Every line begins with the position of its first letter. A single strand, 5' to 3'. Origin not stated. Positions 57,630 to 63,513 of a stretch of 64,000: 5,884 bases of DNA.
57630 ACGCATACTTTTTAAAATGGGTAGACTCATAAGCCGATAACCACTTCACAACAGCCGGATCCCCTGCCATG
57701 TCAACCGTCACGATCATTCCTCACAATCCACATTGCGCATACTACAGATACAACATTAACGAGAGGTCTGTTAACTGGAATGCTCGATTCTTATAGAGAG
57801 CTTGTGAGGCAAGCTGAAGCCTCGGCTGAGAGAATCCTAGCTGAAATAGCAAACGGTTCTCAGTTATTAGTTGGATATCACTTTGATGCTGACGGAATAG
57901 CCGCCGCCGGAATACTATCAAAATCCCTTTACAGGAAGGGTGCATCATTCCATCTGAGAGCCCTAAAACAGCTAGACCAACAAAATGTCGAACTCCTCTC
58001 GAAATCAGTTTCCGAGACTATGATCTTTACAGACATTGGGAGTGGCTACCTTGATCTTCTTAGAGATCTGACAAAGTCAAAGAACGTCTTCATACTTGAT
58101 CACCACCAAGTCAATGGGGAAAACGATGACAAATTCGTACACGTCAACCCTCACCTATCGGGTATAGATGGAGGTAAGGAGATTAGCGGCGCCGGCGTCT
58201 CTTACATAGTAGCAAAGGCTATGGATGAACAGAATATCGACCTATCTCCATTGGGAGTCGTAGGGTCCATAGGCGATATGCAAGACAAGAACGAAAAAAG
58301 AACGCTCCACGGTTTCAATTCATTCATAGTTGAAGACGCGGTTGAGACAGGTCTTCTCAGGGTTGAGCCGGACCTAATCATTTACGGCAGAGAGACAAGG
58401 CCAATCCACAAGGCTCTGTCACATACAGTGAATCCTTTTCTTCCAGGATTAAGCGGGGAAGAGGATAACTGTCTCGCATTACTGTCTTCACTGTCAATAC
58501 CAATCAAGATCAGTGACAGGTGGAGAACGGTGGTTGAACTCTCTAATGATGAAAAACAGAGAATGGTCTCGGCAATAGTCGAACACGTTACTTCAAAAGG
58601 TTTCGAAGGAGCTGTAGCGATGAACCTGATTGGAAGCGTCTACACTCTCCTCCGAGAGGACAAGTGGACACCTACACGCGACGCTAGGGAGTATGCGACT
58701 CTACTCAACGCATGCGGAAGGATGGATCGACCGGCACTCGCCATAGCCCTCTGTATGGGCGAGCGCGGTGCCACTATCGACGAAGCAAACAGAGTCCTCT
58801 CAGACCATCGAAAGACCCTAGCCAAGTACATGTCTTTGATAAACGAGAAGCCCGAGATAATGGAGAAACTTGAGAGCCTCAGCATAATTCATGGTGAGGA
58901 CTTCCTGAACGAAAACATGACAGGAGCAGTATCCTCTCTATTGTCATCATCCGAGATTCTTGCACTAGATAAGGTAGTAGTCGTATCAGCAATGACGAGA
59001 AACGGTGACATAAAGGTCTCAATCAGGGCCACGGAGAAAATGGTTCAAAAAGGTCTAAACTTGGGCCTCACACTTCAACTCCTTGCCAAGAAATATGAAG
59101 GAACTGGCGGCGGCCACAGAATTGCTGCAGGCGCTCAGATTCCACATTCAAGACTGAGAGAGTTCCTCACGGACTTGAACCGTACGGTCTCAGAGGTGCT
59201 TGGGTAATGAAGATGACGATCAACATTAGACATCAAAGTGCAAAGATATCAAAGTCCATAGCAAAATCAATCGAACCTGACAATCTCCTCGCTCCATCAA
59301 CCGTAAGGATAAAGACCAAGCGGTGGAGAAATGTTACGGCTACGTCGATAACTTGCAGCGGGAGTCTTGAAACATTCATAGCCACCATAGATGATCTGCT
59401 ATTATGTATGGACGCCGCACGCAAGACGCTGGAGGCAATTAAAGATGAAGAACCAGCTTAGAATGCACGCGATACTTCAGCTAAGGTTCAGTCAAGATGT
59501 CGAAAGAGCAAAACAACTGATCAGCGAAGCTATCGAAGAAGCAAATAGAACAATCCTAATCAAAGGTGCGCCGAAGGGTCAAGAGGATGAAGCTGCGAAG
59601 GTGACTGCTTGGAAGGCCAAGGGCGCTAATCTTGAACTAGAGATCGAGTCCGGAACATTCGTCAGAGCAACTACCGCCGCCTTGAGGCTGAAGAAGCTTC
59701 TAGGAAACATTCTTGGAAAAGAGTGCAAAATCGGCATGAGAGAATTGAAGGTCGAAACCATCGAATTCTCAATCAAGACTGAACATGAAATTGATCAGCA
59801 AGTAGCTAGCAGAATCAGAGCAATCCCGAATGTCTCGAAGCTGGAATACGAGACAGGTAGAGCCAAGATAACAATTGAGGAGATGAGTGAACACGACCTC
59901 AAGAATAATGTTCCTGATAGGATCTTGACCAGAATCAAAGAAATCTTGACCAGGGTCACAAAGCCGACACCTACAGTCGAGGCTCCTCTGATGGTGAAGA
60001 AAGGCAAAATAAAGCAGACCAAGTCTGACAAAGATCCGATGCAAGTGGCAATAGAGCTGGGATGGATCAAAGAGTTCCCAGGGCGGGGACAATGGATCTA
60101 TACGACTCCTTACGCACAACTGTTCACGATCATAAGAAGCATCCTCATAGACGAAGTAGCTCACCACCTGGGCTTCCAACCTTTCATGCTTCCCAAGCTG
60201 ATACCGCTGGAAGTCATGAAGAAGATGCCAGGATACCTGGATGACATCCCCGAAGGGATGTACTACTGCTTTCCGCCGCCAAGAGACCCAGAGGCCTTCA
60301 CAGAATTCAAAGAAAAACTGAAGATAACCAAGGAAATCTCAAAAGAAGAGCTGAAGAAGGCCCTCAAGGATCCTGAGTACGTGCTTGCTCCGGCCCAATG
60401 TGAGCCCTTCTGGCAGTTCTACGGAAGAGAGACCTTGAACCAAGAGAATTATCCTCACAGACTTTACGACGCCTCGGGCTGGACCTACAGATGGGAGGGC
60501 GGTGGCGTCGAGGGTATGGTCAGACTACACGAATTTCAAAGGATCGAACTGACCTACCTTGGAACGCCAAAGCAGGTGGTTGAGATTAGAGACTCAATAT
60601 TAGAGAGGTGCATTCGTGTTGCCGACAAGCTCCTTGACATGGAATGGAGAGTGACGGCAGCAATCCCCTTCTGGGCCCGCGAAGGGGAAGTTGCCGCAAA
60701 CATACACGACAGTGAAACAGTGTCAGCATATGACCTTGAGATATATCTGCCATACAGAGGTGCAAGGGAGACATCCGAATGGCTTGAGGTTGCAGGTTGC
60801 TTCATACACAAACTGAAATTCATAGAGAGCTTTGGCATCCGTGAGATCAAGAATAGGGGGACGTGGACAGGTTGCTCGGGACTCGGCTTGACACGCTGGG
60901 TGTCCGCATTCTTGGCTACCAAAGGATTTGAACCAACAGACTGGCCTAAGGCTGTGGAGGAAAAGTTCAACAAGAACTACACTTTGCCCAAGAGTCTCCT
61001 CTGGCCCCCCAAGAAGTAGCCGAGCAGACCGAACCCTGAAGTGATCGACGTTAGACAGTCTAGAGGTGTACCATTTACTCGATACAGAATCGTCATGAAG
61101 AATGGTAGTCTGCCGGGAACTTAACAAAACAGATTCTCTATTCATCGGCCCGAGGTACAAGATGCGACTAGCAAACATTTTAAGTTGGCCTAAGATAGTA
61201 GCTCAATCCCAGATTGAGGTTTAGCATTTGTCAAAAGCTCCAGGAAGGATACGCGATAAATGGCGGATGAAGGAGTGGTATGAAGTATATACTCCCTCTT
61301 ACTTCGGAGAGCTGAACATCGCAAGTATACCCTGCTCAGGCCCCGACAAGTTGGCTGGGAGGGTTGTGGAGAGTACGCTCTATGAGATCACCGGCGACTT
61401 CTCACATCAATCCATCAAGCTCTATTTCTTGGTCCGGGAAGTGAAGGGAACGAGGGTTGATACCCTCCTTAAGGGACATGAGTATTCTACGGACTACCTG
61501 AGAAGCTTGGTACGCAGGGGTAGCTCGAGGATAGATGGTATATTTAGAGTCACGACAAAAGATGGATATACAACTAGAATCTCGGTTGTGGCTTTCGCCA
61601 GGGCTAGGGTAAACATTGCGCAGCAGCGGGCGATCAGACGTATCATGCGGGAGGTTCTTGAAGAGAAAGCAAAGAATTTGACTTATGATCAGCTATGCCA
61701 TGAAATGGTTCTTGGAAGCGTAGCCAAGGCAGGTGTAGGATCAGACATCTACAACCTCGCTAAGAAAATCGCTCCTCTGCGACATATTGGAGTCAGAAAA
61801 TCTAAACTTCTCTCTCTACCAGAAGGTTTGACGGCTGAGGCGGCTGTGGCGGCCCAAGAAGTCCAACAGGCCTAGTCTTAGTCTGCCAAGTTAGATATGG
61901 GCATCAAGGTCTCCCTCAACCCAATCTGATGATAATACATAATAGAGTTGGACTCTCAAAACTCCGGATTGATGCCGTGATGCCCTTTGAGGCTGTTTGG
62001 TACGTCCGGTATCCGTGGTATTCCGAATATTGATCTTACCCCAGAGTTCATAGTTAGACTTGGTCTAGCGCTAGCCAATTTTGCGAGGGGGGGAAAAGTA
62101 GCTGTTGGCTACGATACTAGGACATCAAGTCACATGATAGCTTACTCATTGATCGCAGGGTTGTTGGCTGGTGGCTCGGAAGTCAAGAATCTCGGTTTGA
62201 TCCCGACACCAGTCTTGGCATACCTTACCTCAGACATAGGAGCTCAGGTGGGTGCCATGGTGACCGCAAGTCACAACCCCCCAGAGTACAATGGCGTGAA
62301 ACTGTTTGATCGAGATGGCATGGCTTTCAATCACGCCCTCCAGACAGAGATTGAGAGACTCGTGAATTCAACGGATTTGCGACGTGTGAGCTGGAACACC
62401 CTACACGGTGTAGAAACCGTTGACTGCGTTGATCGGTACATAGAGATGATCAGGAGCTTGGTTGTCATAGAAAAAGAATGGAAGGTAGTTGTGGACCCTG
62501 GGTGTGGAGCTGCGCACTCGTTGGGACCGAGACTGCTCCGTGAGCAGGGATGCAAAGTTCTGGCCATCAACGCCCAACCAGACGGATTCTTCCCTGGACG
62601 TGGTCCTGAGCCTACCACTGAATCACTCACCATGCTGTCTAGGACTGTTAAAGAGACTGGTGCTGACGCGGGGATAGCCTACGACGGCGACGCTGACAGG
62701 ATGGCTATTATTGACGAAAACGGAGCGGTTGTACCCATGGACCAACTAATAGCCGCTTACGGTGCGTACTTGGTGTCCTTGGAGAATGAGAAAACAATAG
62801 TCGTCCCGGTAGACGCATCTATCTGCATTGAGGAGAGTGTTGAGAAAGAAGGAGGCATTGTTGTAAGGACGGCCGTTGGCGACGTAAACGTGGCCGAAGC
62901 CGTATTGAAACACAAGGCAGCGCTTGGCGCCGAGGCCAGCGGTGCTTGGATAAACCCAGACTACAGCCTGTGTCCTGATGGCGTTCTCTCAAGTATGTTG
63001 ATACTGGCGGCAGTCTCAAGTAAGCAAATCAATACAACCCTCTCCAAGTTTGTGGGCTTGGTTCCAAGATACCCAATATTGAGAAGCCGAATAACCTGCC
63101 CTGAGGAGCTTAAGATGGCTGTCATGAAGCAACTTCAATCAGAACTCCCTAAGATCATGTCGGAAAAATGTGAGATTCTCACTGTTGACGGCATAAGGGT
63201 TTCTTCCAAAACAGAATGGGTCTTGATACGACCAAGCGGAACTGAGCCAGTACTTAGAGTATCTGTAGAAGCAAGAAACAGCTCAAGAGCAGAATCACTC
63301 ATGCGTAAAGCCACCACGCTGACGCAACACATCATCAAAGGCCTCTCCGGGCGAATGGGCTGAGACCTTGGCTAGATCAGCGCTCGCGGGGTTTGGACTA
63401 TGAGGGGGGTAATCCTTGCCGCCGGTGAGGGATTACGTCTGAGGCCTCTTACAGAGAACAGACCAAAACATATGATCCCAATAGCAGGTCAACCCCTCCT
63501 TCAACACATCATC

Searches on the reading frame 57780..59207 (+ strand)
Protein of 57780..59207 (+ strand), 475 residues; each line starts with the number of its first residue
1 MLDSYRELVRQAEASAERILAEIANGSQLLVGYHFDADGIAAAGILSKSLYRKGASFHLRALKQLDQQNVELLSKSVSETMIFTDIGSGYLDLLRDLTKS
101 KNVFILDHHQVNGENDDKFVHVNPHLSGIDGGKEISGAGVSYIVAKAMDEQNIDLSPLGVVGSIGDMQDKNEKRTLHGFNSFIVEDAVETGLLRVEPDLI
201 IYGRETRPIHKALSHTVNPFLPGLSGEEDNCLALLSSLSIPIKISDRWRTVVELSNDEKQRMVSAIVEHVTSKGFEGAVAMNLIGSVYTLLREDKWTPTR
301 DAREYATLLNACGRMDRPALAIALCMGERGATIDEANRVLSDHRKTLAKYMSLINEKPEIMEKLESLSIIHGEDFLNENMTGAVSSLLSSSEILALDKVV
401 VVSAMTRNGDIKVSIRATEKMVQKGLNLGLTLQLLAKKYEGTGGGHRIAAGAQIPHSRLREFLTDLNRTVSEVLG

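Call 49: search_protein_families(library=pfam, proteins=[window:57780-59207:+], max_evalue=0.0001)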
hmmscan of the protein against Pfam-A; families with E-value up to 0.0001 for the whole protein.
window:57780-59207:+ (475 aa): 3 families
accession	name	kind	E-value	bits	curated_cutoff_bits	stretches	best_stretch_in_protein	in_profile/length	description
PF21763.2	DHH_CID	-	1.4e-22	80.3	27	1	201-280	1-80/84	DHH-CID domain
PF02272.25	DHHA1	-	1.7e-12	48.1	25.9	1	397-471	31-101/102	DHHA1 domain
PF01368.27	DHH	-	5.3e-07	30.4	28.1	1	31-148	4-105/125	DHH family, N-terminal domain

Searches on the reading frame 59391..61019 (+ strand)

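Call 49: search_protein_families(library=pfam, proteins=[window:59391-61019:+], max_evalue=0.0001)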
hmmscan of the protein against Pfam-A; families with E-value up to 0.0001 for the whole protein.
window:59391-61019:+ (542 aa): 2 families
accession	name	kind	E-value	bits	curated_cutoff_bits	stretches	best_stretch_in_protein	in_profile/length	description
PF18490.6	tRNA_bind_4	-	3.1e-41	141.4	25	1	27-185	5-158/162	tRNA-binding domain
PF00587.30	tRNA-synt_2b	-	8.8e-12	45.9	29.3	1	327-509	8-177/179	tRNA synthetase class II core domain (G, H, P, S and T)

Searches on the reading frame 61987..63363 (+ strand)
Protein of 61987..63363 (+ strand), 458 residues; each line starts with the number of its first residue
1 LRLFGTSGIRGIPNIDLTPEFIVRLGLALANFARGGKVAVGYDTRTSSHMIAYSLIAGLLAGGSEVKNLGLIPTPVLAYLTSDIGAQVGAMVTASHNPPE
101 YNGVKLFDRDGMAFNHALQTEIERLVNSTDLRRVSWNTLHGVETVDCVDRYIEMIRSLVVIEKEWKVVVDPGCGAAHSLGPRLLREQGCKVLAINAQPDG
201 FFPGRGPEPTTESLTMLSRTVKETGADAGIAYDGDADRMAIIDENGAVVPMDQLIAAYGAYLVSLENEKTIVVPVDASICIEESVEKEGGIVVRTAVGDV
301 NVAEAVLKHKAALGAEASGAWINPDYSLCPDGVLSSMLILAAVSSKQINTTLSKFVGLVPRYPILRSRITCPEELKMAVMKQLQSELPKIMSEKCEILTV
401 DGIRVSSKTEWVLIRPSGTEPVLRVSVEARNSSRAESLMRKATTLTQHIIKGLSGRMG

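Call 49: search_protein_families(library=pfam, proteins=[window:61987-63363:+], max_evalue=0.0001)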
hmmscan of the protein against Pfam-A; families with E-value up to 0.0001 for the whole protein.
window:61987-63363:+ (458 aa): 4 families
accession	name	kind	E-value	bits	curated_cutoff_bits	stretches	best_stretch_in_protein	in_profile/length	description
PF02878.22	PGM_PMM_I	-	6.2e-42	143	22.5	1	2-131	2-136/138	Phosphoglucomutase/phosphomannomutase, alpha/beta/alpha domain I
PF02879.22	PGM_PMM_II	-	5.4e-26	91.6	29.3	1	150-246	2-103/103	Phosphoglucomutase/phosphomannomutase, alpha/beta/alpha domain II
PF02880.22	PGM_PMM_III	-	4.5e-19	69.1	20.7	1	252-362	3-115/115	Phosphoglucomutase/phosphomannomutase, alpha/beta/alpha domain III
PF00408.26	PGM_PMM_IV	-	7.2e-11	42.4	23.1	1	384-439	12-62/68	Phosphoglucomutase/phosphomannomutase, C-terminal domain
